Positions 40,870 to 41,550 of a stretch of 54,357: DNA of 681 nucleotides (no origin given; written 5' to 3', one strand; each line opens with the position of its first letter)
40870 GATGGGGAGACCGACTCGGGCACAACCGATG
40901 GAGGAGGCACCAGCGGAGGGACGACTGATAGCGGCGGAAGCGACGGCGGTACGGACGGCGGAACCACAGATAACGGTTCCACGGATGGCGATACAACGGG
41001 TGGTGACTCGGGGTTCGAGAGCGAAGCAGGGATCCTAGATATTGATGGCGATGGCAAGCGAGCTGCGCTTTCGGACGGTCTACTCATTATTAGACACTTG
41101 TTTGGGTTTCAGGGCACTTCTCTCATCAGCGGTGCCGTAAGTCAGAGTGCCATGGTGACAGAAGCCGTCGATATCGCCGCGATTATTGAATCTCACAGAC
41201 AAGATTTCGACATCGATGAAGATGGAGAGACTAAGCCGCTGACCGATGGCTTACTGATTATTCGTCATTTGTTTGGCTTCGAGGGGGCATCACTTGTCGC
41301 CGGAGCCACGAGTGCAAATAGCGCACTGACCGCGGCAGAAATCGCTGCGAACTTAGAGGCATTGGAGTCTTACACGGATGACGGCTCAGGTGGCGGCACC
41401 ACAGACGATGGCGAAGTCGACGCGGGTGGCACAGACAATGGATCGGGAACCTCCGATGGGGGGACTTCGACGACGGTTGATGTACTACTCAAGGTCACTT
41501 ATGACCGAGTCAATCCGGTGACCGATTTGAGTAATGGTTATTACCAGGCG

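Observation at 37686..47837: Candidate non-cellulosomal cohesin-dockerin surface-display locus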

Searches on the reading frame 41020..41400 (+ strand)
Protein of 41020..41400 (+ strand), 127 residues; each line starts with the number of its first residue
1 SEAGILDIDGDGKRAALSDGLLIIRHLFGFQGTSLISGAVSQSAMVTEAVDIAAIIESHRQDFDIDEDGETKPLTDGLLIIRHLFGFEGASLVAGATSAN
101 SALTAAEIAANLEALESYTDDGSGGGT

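Call 7: search_solved_structures(query=window:41020-41400:+, max_evalue=10, show_alignments=3)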
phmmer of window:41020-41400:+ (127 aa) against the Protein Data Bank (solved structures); distinct sequences matched with E-value up to 10: 1.
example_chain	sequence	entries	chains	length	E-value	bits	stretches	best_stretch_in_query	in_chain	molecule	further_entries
2fjr_A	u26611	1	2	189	1.2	12.9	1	24-80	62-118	Repressor protein CI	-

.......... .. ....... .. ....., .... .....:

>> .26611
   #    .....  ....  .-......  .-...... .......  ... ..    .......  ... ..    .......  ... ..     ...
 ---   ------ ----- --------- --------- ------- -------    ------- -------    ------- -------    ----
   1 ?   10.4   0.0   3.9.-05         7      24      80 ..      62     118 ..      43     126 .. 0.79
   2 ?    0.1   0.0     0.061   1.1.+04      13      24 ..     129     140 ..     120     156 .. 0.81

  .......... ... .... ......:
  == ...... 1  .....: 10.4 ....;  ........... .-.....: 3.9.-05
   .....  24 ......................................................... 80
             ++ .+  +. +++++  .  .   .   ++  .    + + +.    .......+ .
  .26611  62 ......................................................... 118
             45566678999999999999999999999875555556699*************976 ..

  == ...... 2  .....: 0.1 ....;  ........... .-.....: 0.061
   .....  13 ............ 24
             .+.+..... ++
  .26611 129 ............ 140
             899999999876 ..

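Call 9: search_protein_families(library=pfam, proteins=[window:41020-41400:+], max_evalue=10)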
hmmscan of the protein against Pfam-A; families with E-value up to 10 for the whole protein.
window:41020-41400:+ (127 aa): 0 families

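Call 11: find_homologous_proteins(query=window:41020-41400:+, max_evalue=0.001)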
Query window:41020-41400:+ (127 aa): 366 proteins with E <= 0.001 among 673 candidates; the best 120 are listed.
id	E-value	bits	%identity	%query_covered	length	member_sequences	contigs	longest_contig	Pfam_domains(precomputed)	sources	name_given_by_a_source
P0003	2.7e-45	171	53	89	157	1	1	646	-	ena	-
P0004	2.9e-31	126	62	87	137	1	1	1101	-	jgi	jgi:hypothetical protein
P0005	4.6e-31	125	59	94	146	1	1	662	-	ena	-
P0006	5.8e-31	125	58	98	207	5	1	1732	-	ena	-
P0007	7.8e-30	122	50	85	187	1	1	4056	-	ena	-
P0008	8.9e-30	121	65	76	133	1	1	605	-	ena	-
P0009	8.9e-30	121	54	72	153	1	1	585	-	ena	-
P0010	3.0e-29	120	48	86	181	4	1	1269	PF18884.6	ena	-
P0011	4.0e-29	119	57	95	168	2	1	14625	-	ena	-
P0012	4.7e-29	119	58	88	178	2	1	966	-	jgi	jgi:hypothetical protein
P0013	6.8e-29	118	59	88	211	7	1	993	-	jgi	-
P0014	1.1e-28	118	57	92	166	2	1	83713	-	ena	-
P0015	3.0e-28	116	58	98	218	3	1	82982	-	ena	-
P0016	1.4e-27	114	64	80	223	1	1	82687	-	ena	-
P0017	1.9e-27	114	66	72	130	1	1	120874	-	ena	-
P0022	2.4e-25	107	57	87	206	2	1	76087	-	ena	-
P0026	6.9e-25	106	53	85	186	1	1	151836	PF18884.6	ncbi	ncbi:MAG: hypothetical protein ACJ0RQ_00800, partial [Candidatus Azotimanducaceae bacterium]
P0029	4.8e-24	103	57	76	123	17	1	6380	PF00404.25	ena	-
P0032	1.4e-23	101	54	87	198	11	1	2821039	-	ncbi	-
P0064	6.6e-22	96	46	86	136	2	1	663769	-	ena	-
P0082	1.8e-21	95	48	91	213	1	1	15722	-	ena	-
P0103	5.2e-21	93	56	72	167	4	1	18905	PF18884.6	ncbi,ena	-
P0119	1.5e-20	92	54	72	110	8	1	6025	-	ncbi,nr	ncbi:MAG: N-acetylgalactosamine 6-sulfatase (GALNS), partial [Bacteroidetes bacterium]|nr:N-acetylga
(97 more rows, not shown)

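Call 21: predict_structure(alignment_id=A1)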
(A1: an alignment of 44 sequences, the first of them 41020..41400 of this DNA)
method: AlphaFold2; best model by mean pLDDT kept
length: 127 residues; sequences in the alignment: 44
mean_pLDDT: 90.7   pTM: 0.83
mean pLDDT of the five models: 90.7, 89.2, 88.3, 87.9, 87.8
residues with pLDDT >= 90: 108; 70-90: 7; 50-70: 4; < 50: 8
segments of 3 or more residues with pLDDT < 50: 121-127
pLDDT, mean of each block of 10 residues (from residue 1): 81 94 98 97 96 96 95 97 96 94 95 82 43
secondary structure, 60 per line:
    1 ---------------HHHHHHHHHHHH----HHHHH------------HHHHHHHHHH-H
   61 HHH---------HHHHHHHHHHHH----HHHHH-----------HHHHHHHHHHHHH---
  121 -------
elements in order: H16-27 H32-36 H49-58 H60-63 H73-84 H89-93 H105-117

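Call 26: fold_search(model_id=the predicted structure, library=pdb)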
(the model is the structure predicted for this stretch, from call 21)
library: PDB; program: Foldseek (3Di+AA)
matches with E <= 10: 103; with E <= 0.001: 0
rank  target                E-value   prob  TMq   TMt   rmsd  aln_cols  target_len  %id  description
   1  5v89_A                1.6e+00  0.02  0.19  0.15  11.3        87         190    8  Structure of DCN4 PONY domain bound to CUL1 WHB (released 2017-05-24)
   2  2vax_C                2.2e+00  0.02  0.16  0.08  11.2        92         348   18  Crystal structure of deacetylcephalosporin C acetyltransferase (Cephalosporin C-soak) (released 2008-09-23)
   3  4yze_B                2.2e+00  0.01  0.20  0.16  13.5       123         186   14  Crystal structure of E.coli NemR reduced form (released 2016-02-03)
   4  2vav_K                2.3e+00  0.02  0.16  0.08  11.2        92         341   17  Crystal structure of deacetylcephalosporin C acetyltransferase (DAC-Soak) (released 2008-09-23)
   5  4gba_B                2.3e+00  0.02  0.20  0.14  11.9       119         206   13  DCNL complex with N-terminally acetylated NEDD8 E2 peptide (released 2012-11-28)
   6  4at7_B                2.3e+00  0.02  0.21  0.11  10.7       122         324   11  Crystal structure of the NF90-NF45 dimerisation domain complex (released 2012-08-01)
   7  4atb_D                2.3e+00  0.01  0.18  0.11  10.8       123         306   14  Crystal structure of the NF90-NF45 dimerisation domain complex with CTP (released 2012-08-01)
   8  3w6f_A                2.7e+00  0.02  0.26  0.23  12.1       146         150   12  Crystal structure of catalytic domain of chitinase from Ralstonia sp. A-471 (E162Q) in complex with disaccharide (released 2013-05-15)
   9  2vav_L                2.7e+00  0.01  0.16  0.09  11.8       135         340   17  Crystal structure of deacetylcephalosporin C acetyltransferase (DAC-Soak) (released 2008-09-23)
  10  3gn3_A                2.9e+00  0.02  0.17  0.13  11.9        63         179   17  Crystal structure of a putative protein-disulfide isomerase from Pseudomonas syringae to 2.5A resolution. (released 2009-03-31)
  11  5fbk_B                2.9e+00  0.01  0.13  0.06  11.8        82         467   12  Crystal structure of the extracellular domain of human calcium sensing receptor (released 2016-06-22)
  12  2vav_A                2.9e+00  0.01  0.18  0.08  14.2       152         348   15  Crystal structure of deacetylcephalosporin C acetyltransferase (DAC-Soak) (released 2008-09-23)
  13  3w6e_D                3.2e+00  0.01  0.23  0.20  11.3       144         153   10  Crystal structure of catalytic domain of chitinase from Ralstonia sp. A-471 (E162Q) (released 2013-05-15)
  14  9e5c_4z               3.2e+00  0.01  0.14  0.04  20.3        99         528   16  Cryo-EM structure of 96 nm repeat of microtubule doublet from T. brucei flagellum (released 2025-03-12)
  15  2vav_F                3.4e+00  0.01  0.16  0.08  11.2        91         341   19  Crystal structure of deacetylcephalosporin C acetyltransferase (DAC-Soak) (released 2008-09-23)
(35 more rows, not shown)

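Call 27: search_protein_families(library=pfam, alignment_id=A1, max_evalue=1)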
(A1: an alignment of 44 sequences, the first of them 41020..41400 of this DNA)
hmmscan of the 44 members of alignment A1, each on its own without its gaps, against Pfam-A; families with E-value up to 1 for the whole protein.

A. member 1, window:41020-41400:+ (127 aa): 0 families

B. families by the number of members that match (of 44 scanned): 25 families
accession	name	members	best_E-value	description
PF00404.24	Dockerin_1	14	6.3e-06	Dockerin type I domain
PF18884.5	TSP3_bac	11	1.2e-09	Bacterial TSP3 repeat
PF13631.11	Cytochrom_B_N_2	4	0.1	Cytochrome b(N-terminal)/b6/petB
PF13202.12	EF-hand_5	4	0.38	EF hand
PF10453.14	NUFIP1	3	0.08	FMR1-interacting protein 1 (NUFIP1)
PF02412.23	TSP_3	2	0.0014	Thrombospondin type 3 repeat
PF01839.29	FG-GAP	2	0.018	FG-GAP repeat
PF16640.11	Big_3_5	1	3.1e-13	Bacterial Ig-like domain (group 3)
PF04972.22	BON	1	8e-05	BON domain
PF16902.11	FokI_D3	1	0.02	FokI, D3 domain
PF06194.16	Phage_Orf51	1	0.062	Phage Conserved Open Reading Frame 51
PF22979.2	HTH_69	1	0.072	Winged helix-turn-helix domain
PF20615.3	DUF6802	1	0.087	Family of unknown function (DUF6802)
PF05901.16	Excalibur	1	0.11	Excalibur calcium-binding domain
PF16817.10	DUF5073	1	0.12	Domain of unknown function (DUF5073)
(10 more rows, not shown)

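Call 29: search_solved_structures(query=A1, max_evalue=10, show_alignments=3)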
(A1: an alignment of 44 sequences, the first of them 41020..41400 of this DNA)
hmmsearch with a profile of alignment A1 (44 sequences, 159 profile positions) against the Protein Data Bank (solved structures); distinct sequences matched with E-value up to 10: 4.
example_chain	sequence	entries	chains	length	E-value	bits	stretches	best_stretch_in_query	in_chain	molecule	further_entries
2fjr_A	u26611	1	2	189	0.0037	20.1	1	50-104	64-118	Repressor protein CI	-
2fkd_A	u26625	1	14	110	0.12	15.2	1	66-104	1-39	Repressor protein CI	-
7jvt_C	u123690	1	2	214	0.25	14.1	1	66-104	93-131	Repressor protein CI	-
7w2j_B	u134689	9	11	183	0.27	14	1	105-141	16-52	Fructose dehydrogenase small subunit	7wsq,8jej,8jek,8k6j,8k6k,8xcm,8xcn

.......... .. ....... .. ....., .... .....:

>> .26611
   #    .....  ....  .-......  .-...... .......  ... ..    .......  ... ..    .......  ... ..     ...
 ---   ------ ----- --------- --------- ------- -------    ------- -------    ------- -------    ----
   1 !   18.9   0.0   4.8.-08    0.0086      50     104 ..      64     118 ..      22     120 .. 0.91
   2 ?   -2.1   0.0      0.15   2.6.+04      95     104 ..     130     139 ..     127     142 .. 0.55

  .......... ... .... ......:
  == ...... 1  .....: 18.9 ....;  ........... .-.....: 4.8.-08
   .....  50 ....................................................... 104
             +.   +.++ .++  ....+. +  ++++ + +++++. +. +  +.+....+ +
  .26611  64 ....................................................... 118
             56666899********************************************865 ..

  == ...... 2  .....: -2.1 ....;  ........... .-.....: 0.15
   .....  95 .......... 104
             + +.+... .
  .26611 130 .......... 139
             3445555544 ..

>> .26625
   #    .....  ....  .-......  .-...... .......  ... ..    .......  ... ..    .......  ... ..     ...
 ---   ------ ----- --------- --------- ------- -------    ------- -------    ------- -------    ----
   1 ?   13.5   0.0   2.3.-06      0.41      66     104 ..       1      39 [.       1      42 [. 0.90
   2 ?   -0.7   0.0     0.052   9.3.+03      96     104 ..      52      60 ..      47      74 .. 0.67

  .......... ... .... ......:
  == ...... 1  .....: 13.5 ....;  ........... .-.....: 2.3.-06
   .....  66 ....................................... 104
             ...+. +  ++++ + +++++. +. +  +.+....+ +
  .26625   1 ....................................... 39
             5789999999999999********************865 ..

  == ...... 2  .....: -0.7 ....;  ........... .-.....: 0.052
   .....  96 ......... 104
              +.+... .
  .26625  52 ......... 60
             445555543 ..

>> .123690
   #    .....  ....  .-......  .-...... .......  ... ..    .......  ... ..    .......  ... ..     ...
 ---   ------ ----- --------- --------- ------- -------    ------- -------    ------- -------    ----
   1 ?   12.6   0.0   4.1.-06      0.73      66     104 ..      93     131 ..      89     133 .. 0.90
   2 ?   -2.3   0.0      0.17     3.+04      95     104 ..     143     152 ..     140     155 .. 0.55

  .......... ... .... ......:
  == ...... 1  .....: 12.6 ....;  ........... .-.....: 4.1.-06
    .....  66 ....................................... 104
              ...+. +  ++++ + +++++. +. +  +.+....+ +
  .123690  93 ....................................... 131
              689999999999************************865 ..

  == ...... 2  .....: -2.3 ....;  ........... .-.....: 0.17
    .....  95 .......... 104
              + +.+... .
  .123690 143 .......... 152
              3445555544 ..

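Call 44: search_protein_families(library=pfam, proteins=[P0029, P0003, P0007, P0022, P0026, P0032, P0064, P0082, P0103, P0119], max_evalue=1)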
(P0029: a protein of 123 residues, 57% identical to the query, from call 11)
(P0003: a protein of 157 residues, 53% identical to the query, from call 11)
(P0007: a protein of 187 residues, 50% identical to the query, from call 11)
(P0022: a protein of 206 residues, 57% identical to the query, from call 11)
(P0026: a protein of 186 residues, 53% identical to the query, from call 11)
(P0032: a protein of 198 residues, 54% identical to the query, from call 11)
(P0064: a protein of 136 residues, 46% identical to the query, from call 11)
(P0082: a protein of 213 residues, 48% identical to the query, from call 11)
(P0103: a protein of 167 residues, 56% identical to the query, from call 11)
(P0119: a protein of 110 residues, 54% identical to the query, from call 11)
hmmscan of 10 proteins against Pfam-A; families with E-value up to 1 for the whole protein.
P0029 (123 aa): 2 families
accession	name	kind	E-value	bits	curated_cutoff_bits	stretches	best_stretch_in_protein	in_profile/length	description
PF00404.24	Dockerin_1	-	6.3e-06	26.7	22.9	2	28-105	3-56/57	Dockerin type I domain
PF13202.12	EF-hand_5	-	0.98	9.5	25.9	1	83-94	7-18/25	EF hand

P0003 (157 aa): 6 families
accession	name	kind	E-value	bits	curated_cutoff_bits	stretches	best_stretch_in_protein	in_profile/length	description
PF09060.15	L27_N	-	0.13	12.7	25.4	0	90-103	13-26/48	L27_N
PF13631.11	Cytochrom_B_N_2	-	0.14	12.6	27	0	58-83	34-59/169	Cytochrome b(N-terminal)/b6/petB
PF25195.1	DPC2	-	0.15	12.9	70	0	84-99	14-53/105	Diatom pyrenoid component 2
PF18472.7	HP1451_C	-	0.15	12.6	25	0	30-60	7-36/67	HP1451 C-terminal domain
PF13202.12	EF-hand_5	-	0.67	10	25.9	0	42-49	7-14/25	EF hand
PF12459.13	DltX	-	0.84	9.7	25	0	2-14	22-34/43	D-Ala-teichoic acid biosynthesis protein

P0007 (187 aa): 1 family
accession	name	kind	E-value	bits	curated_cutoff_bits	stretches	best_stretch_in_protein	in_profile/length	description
PF18884.5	TSP3_bac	-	5.7e-05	23.3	25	1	42-61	1-20/22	Bacterial TSP3 repeat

P0022 (206 aa): 1 family
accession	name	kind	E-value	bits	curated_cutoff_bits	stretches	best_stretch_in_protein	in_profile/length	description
PF00404.24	Dockerin_1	-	0.0017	18.9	22.9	2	95-172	3-56/57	Dockerin type I domain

P0026 (186 aa): 3 families
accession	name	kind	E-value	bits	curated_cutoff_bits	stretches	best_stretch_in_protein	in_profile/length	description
PF18884.5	TSP3_bac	-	1.2e-09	38.3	25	1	44-65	1-22/22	Bacterial TSP3 repeat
PF19399.4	DUF5974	-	0.24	11.8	38.5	0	131-146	7-22/38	Family of unknown function (DUF5974)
PF10453.14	NUFIP1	-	0.33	11.3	23.3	1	166-184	10-28/53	FMR1-interacting protein 1 (NUFIP1)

P0032 (198 aa): 2 families
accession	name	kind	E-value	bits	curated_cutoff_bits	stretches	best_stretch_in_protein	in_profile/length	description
PF02412.23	TSP_3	-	0.0015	18.6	25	2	47-80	2-35/36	Thrombospondin type 3 repeat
PF13631.11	Cytochrom_B_N_2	-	0.17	12.3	27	1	99-131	34-66/169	Cytochrome b(N-terminal)/b6/petB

P0064 (136 aa): 0 families

P0082 (213 aa): 0 families

P0103 (167 aa): 1 family
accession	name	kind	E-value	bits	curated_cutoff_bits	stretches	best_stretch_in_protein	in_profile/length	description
PF18884.5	TSP3_bac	-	1.9e-08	34.4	25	1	20-40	1-21/22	Bacterial TSP3 repeat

P0119 (110 aa): 0 families

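Call 56: find_related_loci(query=A1, collection=genome_contigs, flank=10000)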
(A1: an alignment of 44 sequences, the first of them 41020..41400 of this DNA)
Query A1 (127 aa) in genome_contigs; peptide patterns used: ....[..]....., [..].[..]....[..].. (x = any residue, [..] = any of these).
265 stretches matched a pattern; 214 encode a relative of the query (tblastn E <= 1e-3); the best 80 are kept; 79 distinct loci.
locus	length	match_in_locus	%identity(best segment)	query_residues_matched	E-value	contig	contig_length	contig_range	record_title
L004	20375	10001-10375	60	1-125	3e-38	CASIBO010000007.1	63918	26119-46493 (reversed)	MAG: uncultured Pseudomonadales bacterium isolate FRAM_WSC20_S10_BML_bin_50_1 genome assembly, contig: FRAM_WSC20_S10_BM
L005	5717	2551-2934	55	1-127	2e-35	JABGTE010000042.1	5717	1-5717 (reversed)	MAG: Gammaproteobacteria bacterium isolate SI034_bin123 k141_1853631, whole genome shotgun sequence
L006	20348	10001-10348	55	5-119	5e-33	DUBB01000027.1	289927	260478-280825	MAG TPA_asm: Gammaproteobacteria bacterium isolate UWMA-0291 NODE_27_length_289927_cov_0.179044, whole genome shotgun se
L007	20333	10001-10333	56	6-115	2e-31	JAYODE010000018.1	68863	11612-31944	MAG: Gammaproteobacteria bacterium isolate 139553_S155_metabat_bins_sens.tsv.033 NODE_497_length_68863_cov_8.058918, who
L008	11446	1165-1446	64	6-99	2e-31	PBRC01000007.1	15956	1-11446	MAG: Gammaproteobacteria bacterium isolate NP964 43915, whole genome shotgun sequence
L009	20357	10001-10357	49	6-124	2e-30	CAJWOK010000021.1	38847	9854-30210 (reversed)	MAG TPA_asm: uncultured Gammaproteobacteria bacterium isolate ERR599043_bin.109_MetaBAT_v2.12.1_MAG genome assembly, con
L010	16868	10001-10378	45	2-127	7e-30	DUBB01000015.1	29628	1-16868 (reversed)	MAG TPA_asm: Gammaproteobacteria bacterium isolate UWMA-0291 NODE_2115_length_29628_cov_0.146195, whole genome shotgun s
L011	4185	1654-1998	46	2-115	2e-29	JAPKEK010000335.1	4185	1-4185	MAG: Pseudomonadales bacterium isolate ANT-114 NODE_15583_length_4185_cov_3.476998, whole genome shotgun sequence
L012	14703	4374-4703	56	5-113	1e-29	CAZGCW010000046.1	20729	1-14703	MAG TPA_asm: uncultured Pseudomonadales bacterium isolate SRP077602_co3_36 genome assembly, contig: NODE_3260_length_207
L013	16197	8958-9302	56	4-115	1e-29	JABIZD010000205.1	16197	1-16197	MAG: Gammaproteobacteria bacterium isolate SI073_bin157 k141_1648209, whole genome shotgun sequence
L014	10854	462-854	56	6-115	2e-29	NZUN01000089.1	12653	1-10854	MAG: Gammaproteobacteria bacterium isolate NAT84 72307, whole genome shotgun sequence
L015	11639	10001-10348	56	6-115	4e-29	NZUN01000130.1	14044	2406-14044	MAG: Gammaproteobacteria bacterium isolate NAT84 75008, whole genome shotgun sequence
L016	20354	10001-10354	51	6-122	6e-29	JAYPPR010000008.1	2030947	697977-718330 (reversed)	MAG: Gammaproteobacteria bacterium isolate SD3109_NP_metabat_bins_2.tsv.043 contig_847_pilon, whole genome shotgun seque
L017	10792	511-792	53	5-98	9e-29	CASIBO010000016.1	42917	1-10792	MAG: uncultured Pseudomonadales bacterium isolate FRAM_WSC20_S10_BML_bin_50_1 genome assembly, contig: FRAM_WSC20_S10_BM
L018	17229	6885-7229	50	6-122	7e-29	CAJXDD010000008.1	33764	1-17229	MAG TPA_asm: uncultured Gammaproteobacteria bacterium isolate ERR599106_bin.94_MetaBAT_v2.12.1_MAG genome assembly, cont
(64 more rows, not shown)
